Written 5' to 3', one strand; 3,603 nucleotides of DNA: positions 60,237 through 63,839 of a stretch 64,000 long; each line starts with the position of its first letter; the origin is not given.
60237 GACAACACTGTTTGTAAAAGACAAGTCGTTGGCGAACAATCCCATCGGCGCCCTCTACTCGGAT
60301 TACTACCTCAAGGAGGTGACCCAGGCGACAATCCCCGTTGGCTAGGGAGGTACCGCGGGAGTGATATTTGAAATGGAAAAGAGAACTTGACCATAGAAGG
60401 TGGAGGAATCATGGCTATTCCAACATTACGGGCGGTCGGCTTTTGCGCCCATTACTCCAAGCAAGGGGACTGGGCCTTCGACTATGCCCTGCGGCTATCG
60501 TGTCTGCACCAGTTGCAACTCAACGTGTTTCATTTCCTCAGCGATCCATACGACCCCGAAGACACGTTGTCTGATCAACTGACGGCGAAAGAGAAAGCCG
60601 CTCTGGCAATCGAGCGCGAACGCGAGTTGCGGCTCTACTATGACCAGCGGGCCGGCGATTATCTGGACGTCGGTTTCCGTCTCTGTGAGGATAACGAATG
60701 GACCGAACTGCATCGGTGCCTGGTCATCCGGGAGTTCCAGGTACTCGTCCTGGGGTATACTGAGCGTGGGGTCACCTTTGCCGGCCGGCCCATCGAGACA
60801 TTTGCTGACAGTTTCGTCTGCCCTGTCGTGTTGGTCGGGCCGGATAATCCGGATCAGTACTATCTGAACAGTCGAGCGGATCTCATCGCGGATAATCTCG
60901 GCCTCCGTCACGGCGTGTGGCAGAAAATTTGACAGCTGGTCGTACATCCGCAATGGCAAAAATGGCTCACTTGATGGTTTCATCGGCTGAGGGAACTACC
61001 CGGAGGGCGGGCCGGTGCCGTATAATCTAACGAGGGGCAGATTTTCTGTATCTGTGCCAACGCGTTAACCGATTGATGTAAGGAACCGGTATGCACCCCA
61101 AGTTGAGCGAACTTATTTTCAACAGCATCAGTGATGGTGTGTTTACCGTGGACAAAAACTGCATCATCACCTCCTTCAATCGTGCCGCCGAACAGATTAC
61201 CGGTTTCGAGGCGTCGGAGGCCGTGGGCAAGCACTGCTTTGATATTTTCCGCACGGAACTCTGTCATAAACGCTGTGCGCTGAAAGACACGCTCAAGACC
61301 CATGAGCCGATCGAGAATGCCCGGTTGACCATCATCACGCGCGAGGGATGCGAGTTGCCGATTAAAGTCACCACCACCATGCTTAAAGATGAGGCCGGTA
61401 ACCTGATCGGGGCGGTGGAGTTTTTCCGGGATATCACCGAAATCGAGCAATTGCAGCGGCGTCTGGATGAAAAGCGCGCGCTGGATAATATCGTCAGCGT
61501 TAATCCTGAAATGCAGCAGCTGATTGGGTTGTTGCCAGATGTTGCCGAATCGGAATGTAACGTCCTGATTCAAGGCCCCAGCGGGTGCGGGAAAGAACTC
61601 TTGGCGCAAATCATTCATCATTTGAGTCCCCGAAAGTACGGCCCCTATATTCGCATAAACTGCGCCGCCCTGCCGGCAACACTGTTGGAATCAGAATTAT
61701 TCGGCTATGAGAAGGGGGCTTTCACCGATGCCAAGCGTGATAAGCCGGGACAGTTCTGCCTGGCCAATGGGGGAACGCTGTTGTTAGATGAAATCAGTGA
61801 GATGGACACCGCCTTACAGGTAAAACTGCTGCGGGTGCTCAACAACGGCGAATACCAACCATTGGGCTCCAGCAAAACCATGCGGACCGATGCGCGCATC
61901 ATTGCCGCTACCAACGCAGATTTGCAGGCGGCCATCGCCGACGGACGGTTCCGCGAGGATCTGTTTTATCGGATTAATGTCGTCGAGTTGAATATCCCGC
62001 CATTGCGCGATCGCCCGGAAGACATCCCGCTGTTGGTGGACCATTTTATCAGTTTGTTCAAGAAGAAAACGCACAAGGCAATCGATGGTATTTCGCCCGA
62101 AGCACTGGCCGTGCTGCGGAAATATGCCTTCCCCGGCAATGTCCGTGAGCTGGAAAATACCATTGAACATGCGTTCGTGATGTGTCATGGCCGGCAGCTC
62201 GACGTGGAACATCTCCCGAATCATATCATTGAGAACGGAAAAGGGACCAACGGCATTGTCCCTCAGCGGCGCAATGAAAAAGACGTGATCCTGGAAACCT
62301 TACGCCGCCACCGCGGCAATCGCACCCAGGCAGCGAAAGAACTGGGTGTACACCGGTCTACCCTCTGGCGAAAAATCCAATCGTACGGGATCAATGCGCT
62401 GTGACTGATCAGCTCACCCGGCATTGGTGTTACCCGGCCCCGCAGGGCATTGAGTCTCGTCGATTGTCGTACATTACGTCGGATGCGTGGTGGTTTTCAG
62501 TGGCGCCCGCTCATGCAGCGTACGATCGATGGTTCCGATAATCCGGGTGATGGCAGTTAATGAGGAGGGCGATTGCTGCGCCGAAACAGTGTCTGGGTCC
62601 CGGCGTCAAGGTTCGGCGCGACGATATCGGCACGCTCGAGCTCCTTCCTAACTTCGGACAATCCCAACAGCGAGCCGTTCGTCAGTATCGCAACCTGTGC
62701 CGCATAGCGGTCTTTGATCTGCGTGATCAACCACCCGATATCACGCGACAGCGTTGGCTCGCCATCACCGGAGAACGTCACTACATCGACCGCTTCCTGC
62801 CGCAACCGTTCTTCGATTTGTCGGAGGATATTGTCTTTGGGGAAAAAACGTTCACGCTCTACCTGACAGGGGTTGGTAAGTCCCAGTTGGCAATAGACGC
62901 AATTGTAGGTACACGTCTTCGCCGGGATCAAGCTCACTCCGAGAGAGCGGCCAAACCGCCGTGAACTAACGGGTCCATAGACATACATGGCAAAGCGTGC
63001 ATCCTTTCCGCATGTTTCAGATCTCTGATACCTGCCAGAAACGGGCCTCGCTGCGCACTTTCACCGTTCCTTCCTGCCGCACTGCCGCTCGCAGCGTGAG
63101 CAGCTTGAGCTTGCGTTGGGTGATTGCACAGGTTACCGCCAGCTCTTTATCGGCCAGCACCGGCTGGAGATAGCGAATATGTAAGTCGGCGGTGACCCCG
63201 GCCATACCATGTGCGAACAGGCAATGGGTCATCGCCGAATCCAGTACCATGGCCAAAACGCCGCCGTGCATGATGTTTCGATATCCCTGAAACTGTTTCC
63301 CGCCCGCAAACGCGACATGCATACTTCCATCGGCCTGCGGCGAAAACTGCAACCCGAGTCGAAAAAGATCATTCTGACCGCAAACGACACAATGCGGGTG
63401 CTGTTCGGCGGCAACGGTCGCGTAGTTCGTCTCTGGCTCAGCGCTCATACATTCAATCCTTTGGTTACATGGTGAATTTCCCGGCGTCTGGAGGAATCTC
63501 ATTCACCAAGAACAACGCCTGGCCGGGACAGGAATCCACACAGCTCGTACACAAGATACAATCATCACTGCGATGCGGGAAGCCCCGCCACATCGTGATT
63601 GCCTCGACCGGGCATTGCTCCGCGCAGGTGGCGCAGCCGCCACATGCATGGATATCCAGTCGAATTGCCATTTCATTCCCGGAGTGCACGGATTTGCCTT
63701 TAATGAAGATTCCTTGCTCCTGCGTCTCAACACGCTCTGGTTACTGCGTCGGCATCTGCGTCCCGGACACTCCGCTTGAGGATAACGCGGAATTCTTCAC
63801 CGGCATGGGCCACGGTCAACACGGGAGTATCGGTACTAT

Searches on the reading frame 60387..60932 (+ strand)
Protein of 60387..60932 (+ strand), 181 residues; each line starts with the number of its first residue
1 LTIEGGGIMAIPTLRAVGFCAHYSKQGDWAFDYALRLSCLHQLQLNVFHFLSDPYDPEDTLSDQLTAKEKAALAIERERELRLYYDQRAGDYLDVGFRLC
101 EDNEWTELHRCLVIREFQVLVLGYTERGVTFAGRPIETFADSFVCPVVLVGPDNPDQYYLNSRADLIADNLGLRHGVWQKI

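Call 3: search_protein_families(library=pfam, proteins=[window:60387-60932:+], max_evalue=0.01)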
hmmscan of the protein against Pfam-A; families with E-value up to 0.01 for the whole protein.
window:60387-60932:+ (181 aa): 0 families

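Call 57: search_protein_families(library=pfam, proteins=[window:60387-60932:+], max_evalue=1)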
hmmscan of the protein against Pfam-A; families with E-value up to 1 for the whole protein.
window:60387-60932:+ (181 aa): 2 families
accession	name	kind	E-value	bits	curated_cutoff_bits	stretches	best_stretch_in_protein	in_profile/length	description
PF24652.2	CEP76_C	-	0.2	12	22.5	1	59-138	6-84/140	Centrosomal protein of 76 kDa C-terminal domain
PF00582.32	Usp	-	0.22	12.5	24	1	24-150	12-140/141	Universal stress protein family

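Call 63: find_homologous_proteins(query=window:60387-60932:+)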
Query window:60387-60932:+ (181 aa): 1075 proteins with E <= 0.001 among 1189 candidates; the best 120 are listed.
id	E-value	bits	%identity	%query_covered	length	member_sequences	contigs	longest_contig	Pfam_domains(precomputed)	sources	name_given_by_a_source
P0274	2.4e-115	401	100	96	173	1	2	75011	-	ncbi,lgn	-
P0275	1.4e-89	317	79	96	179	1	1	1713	-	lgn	-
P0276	1.7e-87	310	77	96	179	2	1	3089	-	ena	-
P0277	1.9e-87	310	78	96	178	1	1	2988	-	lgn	-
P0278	3.6e-87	309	78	94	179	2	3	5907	-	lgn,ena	-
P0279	6.9e-87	308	77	96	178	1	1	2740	-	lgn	-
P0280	2.4e-86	306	77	96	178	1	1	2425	-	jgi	jgi:hypothetical protein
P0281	3.3e-85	302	75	96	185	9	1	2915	-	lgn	-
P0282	1.1e-84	301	75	96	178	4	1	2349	-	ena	-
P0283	3.4e-84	299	73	96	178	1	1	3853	-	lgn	-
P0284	3.8e-84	299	75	94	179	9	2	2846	-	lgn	-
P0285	1.1e-83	297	75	96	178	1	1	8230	-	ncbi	ncbi:MAG: universal stress protein [Candidatus Zixiibacteriota bacterium]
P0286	1.1e-83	297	73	96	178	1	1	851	-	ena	-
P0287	2.7e-83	296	76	96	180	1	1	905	-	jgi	jgi:hypothetical protein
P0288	8.3e-83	295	74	96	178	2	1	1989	-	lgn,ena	-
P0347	1.1e-77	278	69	95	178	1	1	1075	-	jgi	jgi:hypothetical protein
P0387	6.4e-76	272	68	96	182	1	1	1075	-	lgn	-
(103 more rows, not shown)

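Call 66: search_protein_families(library=ncbifam, proteins=[window:60411-60932:+], max_evalue=0.1)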
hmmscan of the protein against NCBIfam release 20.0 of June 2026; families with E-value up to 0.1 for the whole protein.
window:60411-60932:+ (173 aa): 0 families

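Call 71: predict_structure(alignment_id=A3)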
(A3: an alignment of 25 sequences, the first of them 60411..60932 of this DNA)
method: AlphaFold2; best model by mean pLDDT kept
length: 173 residues; sequences in the alignment: 25
mean_pLDDT: 85.1   pTM: 0.84
mean pLDDT of the five models: 85.1, 84.9, 83.3, 81.9, 81.0
residues with pLDDT >= 90: 72; 70-90: 82; 50-70: 16; < 50: 3
segments of 3 or more residues with pLDDT < 50: 1-3
pLDDT, mean of each block of 10 residues (from residue 1): 65 91 94 89 85 83 84 86 81 67 68 93 91 90 95 93 87 94
secondary structure, 60 per line:
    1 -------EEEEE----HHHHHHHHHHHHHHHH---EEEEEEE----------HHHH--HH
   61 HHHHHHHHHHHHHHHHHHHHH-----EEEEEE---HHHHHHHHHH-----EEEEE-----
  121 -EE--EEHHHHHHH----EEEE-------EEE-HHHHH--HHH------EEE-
elements in order: E8-12 H17-32 E36-42 H53-56 H59-81 E87-92 H96-105 E111-115 H128-134 E139-142 E150-152 H154-158 E170-172

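Call 75: fold_search(model_id=the predicted structure, library=pdb)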
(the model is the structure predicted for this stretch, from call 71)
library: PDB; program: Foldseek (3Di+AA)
matches with E <= 10: 1556; with E <= 0.001: 45
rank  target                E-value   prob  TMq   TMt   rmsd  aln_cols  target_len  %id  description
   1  3hgm_D                5.1e-06  1.00  0.57  0.68   5.3       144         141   17  Universal Stress Protein TeaD from the TRAP transporter TeaABC of Halomonas elongata (released 2010-03-02)
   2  3hgm_C                1.5e-05  1.00  0.53  0.66   5.8       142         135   16  Universal Stress Protein TeaD from the TRAP transporter TeaABC of Halomonas elongata (released 2010-03-02)
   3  3hgm_A                1.6e-05  1.00  0.57  0.65   4.6       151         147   15  Universal Stress Protein TeaD from the TRAP transporter TeaABC of Halomonas elongata (released 2010-03-02)
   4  4wny                  4.2e-05  1.00  0.53  0.67   4.9       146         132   18  Crystal structure of a protein from the universal stress protein family from Burkholderia pseudomallei (released 2014-11-05)
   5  3ab7_A                7.0e-05  1.00  0.56  0.42   5.2       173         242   21  Crystal Structure of the Hypothetical Tandem-type Universal Stress Protein TTHA0350 from Thermus thermophilus HB8 (released 2010-12-15)
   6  5ahw_C                7.4e-05  1.00  0.52  0.60   6.5       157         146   15  Crystal structure of universal stress protein MSMEG_3811 in complex with cAMP (released 2015-04-01)
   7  3s3t_B                7.9e-05  1.00  0.57  0.67   5.0       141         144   14  Universal stress protein UspA from Lactobacillus plantarum (released 2011-06-08)
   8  5cb0_A                8.5e-05  1.00  0.58  0.37   5.4       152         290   12  Crystal structure and functional implications of the tandem-type universal stress protein UspE from Escherichia coli (released 2016-02-10)
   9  3cis_E                9.6e-05  1.00  0.61  0.39   4.1       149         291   17  The Crystal Structure of Rv2623 from Mycobacterium tuberculosis (released 2009-03-17)
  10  1wjg                  9.6e-05  1.00  0.48  0.58   5.8       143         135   17  Crystal structure of a probable ATP binding protein from thermus themophilus HB8 (released 2004-11-29)
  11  4r2j                  1.0e-04  1.00  0.59  0.38   6.2       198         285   12  Crystal structure of YdaA (Universal Stress Protein E) from Salmonella typhimurium (released 2015-02-04)
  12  3cis_H                1.4e-04  1.00  0.60  0.39   4.1       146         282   18  The Crystal Structure of Rv2623 from Mycobacterium tuberculosis (released 2009-03-17)
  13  3idf_A                1.4e-04  1.00  0.50  0.60   5.7       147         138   13  The Crystal Structure of a USP-like protein from Wolinella succinogenes to 2.0A (released 2009-08-04)
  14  3cis_G                1.7e-04  1.00  0.62  0.39   3.9       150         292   19  The Crystal Structure of Rv2623 from Mycobacterium tuberculosis (released 2009-03-17)
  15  4r2k                  1.7e-04  1.00  0.55  0.33   5.0       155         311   14  Crystal structure of H119A mutant of YdaA (Universal Stress Protein E) from Salmonella typhimurium (released 2015-02-04)
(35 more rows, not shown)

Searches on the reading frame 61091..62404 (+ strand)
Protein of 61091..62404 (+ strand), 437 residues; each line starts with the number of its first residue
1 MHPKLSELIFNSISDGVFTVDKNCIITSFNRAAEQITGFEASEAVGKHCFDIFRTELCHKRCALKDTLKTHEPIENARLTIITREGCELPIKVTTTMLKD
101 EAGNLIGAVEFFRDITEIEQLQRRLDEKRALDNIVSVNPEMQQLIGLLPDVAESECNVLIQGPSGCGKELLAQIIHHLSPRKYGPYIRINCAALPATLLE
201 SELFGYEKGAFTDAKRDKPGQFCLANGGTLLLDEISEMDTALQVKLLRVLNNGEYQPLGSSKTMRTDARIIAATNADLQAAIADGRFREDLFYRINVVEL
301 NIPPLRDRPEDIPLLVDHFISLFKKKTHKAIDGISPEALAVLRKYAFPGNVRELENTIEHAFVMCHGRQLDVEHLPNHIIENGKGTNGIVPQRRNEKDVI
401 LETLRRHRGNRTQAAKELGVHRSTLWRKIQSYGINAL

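Call 57: search_protein_families(library=pfam, proteins=[window:61091-62404:+], max_evalue=1)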
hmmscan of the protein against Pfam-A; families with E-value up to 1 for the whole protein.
window:61091-62404:+ (437 aa): 27 families (the best 25 are shown)
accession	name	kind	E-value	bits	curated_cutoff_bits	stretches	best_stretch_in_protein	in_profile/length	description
PF00158.32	Sigma54_activat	-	1e-65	221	20.2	1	135-300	2-167/168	Sigma-54 interaction domain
PF25601.1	AAA_lid_14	-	2.7e-28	98.1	27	1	306-385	1-80/87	AAA+ ATPase lid domain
PF14532.12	Sigma54_activ_2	-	9.1e-20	71.7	25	1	140-305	6-138/138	Sigma-54 interaction domain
PF13426.13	PAS_9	-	1.6e-17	64.1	27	1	14-117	1-103/103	PAS domain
PF02954.25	HTH_8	-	2.5e-15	56.4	22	1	396-432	6-42/42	Bacterial regulatory protein, Fis family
PF00989.32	PAS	-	1.6e-14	54.3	22.6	1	8-115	5-113/113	PAS fold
PF08448.16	PAS_4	-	2.6e-12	47.4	23.1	1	10-117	1-107/110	PAS fold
PF13188.13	PAS_8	-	2.5e-09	37.2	21.8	1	7-58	4-55/65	PAS domain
PF07728.20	AAA_5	-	6.1e-09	36.4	22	1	157-275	1-122/139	AAA domain (dynein-related subfamily)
PF01078.27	Mg_chelatase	-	1.5e-06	28.2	20.3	2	216-275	96-157/207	Magnesium chelatase, subunit ChlI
PF18024.7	HTH_50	-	2e-05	24.6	27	1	396-435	12-50/50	Helix-turn-helix domain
PF13596.12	PAS_10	-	8.8e-05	23.5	22.1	1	8-116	3-106/106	PAS domain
PF13556.12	HTH_30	-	0.00012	22.2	27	1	401-427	5-31/59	PucR C-terminal helix-turn-helix domain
PF07724.20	AAA_2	-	0.00013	22.5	27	1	155-283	3-132/166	AAA domain (Cdc48 subfamily)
PF00493.29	MCM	-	0.0015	18.1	23.3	1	154-277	56-174/224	MCM P-loop domain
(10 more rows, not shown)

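Call 66: search_protein_families(library=ncbifam, proteins=[window:61091-62404:+], max_evalue=0.1)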
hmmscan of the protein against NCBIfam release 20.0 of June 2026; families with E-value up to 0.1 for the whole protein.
window:61091-62404:+ (437 aa): 58 families (the best 25 are shown)
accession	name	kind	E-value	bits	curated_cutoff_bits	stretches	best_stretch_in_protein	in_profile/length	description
NF041552.1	TF_PrdR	equivalog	2.2e-109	366.4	795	1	6-433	136-577/577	sigma-54 dependent transcriptional regulator PrdR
NF008469.0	PRK11361.1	equivalog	2.6e-103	346.2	714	1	116-435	127-457/461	acetoacetate metabolism transcriptional regulator AtoC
TIGR01817.1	nifA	equivalog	2.2e-96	323.7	528.85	1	125-376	189-439/534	nif-specific transcriptional activator NifA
TIGR01818.1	ntrC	equivalog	3.3e-91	306.4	558.6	2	121-381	123-383/463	nitrogen regulation protein NR(I)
TIGR02915.1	PEP_resp_reg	equivalog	2e-90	303.8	502.6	1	115-434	119-444/445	PEP-CTERM-box response regulator transcription factor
NF038308.1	RNA_repair_RtcR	equivalog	1.9e-89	300.9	650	1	113-388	161-445/530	RNA repair transcriptional activator RtcR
NF050807.1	TransRegFlbDCaul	equivalog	5e-89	299.2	750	1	133-433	119-439/454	sigma-54-dependent transcriptional regulator FlbD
NF003451.0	PRK05022.1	equivalog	3.3e-87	293.3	476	1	126-434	184-510/512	nitric oxide reductase transcriptional regulator NorR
NF007689.0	PRK10365.1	equivalog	6.6e-87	292.1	760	1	134-429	141-439/441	sigma-54-dependent response regulator transcription factor ZraR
NF008485.2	PRK11388.1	equivalog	4.4e-80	269.8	551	1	9-435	215-638/643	dihydroxyacetone kinase operon transcriptional regulator DhaR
NF011958.0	PRK15429.1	equivalog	8e-80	269.3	830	1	131-435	378-687/692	formate hydrogenlyase transcriptional activator FlhA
TIGR02329.1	propionate_PrpR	equivalog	2.8e-77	260.6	499.2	1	102-430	195-525/526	propionate catabolism operon regulatory protein PrpR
NF008085.0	PRK10820.1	equivalog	9.4e-77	258.8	576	1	9-435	85-513/520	transcriptional regulator TyrR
NF041946.1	LuxO_transreg_Vib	equivalog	1.4e-76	258.2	800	2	129-380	130-381/463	quorum-sensing sigma-54 dependent transcriptional regulator LuxO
NF011695.0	PRK15115.1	equivalog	2e-76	257.5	763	1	115-430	118-434/445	two-component system response regulator GlrR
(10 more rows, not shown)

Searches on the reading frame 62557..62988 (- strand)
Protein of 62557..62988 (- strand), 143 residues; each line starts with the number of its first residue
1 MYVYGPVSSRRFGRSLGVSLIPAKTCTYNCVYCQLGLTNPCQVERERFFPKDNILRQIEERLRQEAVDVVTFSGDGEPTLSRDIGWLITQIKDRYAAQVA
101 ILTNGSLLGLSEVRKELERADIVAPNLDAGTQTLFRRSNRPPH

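Call 57: search_protein_families(library=pfam, proteins=[window:62557-62988:-], max_evalue=1)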
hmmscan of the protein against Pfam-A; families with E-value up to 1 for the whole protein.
window:62557-62988:- (143 aa): 2 families
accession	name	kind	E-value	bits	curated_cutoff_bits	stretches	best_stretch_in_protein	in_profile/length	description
PF04055.27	Radical_SAM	-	7.4e-12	46.2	29.5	1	21-139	2-120/166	Radical SAM superfamily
PF13353.11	Fer4_12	-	0.00023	21.9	22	1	23-112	12-98/137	4Fe-4S single cluster domain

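Call 66: search_protein_families(library=ncbifam, proteins=[window:62557-62988:-], max_evalue=0.1)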
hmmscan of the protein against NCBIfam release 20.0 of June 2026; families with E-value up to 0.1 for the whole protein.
window:62557-62988:- (143 aa): 28 families (the best 25 are shown)
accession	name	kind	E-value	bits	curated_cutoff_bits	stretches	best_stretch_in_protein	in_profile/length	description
TIGR02668.1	moaA_archaeal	equivalog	1e-10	41.1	325.25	1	11-120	4-107/303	GTP 3',8-cyclase MoaA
TIGR04317.1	W_rSAM_matur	equivalog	1.6e-09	37.4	380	1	23-118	11-99/349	tungsten cofactor oxidoreductase radical SAM maturase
TIGR02666.1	moaA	equivalog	3.8e-09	36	284.05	1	16-121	12-114/336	GTP 3',8-cyclase MoaA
NF001199.0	PRK00164.2-1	equivalog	4.8e-09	35.8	231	1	15-120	13-109/308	GTP 3',8-cyclase MoaA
TIGR03963.1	rSAM_QueE_Clost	equivalog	7.9e-09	35.5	260.1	1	21-108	24-105/219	putative 7-carboxy-7-deazaguanine synthase QueE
TIGR02495.1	NrdG2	equivalog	8.8e-09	35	131.15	1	24-107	24-101/193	anaerobic ribonucleoside-triphosphate reductase activating protein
NF038283.1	viperin_w_prok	equivalog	3.7e-08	32.9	180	1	24-132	10-119/281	viperin family antiviral radical SAM protein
TIGR03365.1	Bsubt_queE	equivalog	2.4e-06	27.3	206.1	1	22-107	28-111/238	7-carboxy-7-deazaguanine synthase QueE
NF038332.1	rSAM_rare_HxsC4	exception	3.3e-05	23.2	500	1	19-120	17-113/335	radical SAM protein HxsC4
NF045702.1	rSAM_GDGT_ether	equivalog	6.7e-05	21.7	450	1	25-120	95-189/486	tetraether lipid synthase Tes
NF049973.1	radical_Rv1681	equivalog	0.00011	21.3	380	1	25-112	81-161/326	Rv1681 family radical SAM protein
TIGR03977.1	rSAM_pair_HxsC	equivalog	0.00012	21.1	267.9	1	19-119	28-122/292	His-Xaa-Ser system radical SAM maturase HxsC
TIGR04038.1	tatD_link_rSAM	subfamily_domain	0.00034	20.5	129.7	1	23-141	15-136/192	TatD family nuclease-associated radical SAM protein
TIGR04100.1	rSAM_pair_X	hypoth_equivalog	0.00048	19.8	262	1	25-141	17-140/197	TIGR04100 family radical SAM protein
TIGR04426.1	rSAM_desII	equivalog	0.0033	16.2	450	1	16-105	114-200/468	dTDP-4-amino-4,6-dideoxy-D-glucose ammonia-lyase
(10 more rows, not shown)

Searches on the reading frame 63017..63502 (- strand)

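Call 57: search_protein_families(library=pfam, proteins=[window:63017-63502:-], max_evalue=1)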
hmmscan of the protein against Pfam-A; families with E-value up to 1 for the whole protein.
window:63017-63502:- (161 aa): 4 families
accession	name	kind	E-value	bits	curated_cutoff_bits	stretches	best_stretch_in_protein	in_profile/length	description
PF03061.28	4HBT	-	7.7e-11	42.6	20.6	1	76-148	2-77/79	Thioesterase superfamily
PF13622.12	4HBT_3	-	1e-05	26.1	24.3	1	77-151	10-78/83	Acyl-CoA thioesterase N-terminal domain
PF13279.12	4HBT_2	-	0.024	15.5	25.5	1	76-143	19-87/122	Thioesterase-like superfamily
PF09889.16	DUF2116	-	0.64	10.5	26.8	1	33-43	1-11/59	Probable treble clef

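Call 66: search_protein_families(library=ncbifam, proteins=[window:63017-63502:-], max_evalue=0.1)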
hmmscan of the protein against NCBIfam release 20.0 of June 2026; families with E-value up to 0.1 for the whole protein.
window:63017-63502:- (161 aa): 4 families
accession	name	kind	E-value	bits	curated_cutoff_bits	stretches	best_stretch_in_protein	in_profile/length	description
TIGR00369.1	unchar_dom_1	domain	1.9e-08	34.4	36.6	1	49-126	6-85/117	hotdog fold thioesterase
TIGR02286.1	PaaD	equivalog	4.8e-06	26.7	118.9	1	49-146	4-102/114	hydroxyphenylacetyl-CoA thioesterase PaaI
TIGR02799.1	thio_ybgC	equivalog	0.0046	17.2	141.35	1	94-154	45-105/126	tol-pal system-associated acyl-CoA thioesterase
NF008675.0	PRK11688.1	equivalog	0.01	15.7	107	0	51-94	31-76/156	thioesterase family protein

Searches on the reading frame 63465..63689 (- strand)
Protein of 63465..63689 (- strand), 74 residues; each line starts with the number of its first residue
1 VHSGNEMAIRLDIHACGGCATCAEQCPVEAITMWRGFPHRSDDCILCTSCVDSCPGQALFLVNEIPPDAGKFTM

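Call 57: search_protein_families(library=pfam, proteins=[window:63465-63689:-], max_evalue=1)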
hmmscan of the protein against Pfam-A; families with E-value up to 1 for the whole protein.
window:63465-63689:- (74 aa): 17 families
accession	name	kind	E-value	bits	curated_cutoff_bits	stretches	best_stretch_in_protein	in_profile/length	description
PF00037.32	Fer4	-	2.3e-10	40.3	21.1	2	41-59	5-23/24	4Fe-4S binding domain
PF12838.12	Fer4_7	-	5.5e-10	40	27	2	16-57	2-51/52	4Fe-4S dicluster domain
PF14697.11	Fer4_21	-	7e-09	36.1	35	2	8-33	33-59/59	4Fe-4S dicluster domain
PF13484.11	Fer4_16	-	2.4e-08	35.1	30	2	16-33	2-19/66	4Fe-4S double cluster binding domain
PF12837.12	Fer4_6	-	1.2e-07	31.7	25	2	41-59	6-24/24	4Fe-4S binding domain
PF13237.11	Fer4_10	-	9.4e-07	29.1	25.5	2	9-55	2-53/53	4Fe-4S dicluster domain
PF13187.11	Fer4_9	-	1.4e-06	28.6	27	2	15-58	1-51/52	4Fe-4S dicluster domain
PF12797.12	Fer4_2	-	4.3e-06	26.8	24.5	2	41-55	7-21/22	4Fe-4S binding domain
PF12800.12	Fer4_4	-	6.2e-05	23.4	24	1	42-55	2-15/17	4Fe-4S binding domain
PF13183.11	Fer4_8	-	0.00067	20.6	27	2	42-55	3-16/68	4Fe-4S dicluster domain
PF17179.9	Fer4_22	-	0.0024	19.1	27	1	2-29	67-94/95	4Fe-4S dicluster domain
PF12798.12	Fer4_3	-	0.0025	19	27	2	44-58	1-15/15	4Fe-4S binding domain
PF13534.11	Fer4_17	-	0.0077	17.2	22.2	1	40-56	42-58/61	4Fe-4S dicluster domain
PF25160.1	LdpA_Fe-S-bd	-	0.038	14.2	27.6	1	14-33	26-45/49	LdpA Fe-S cluster-binding domain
PF18892.5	DUF5651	-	0.04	14.3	27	0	44-67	18-41/53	Family of unknown function (DUF5651)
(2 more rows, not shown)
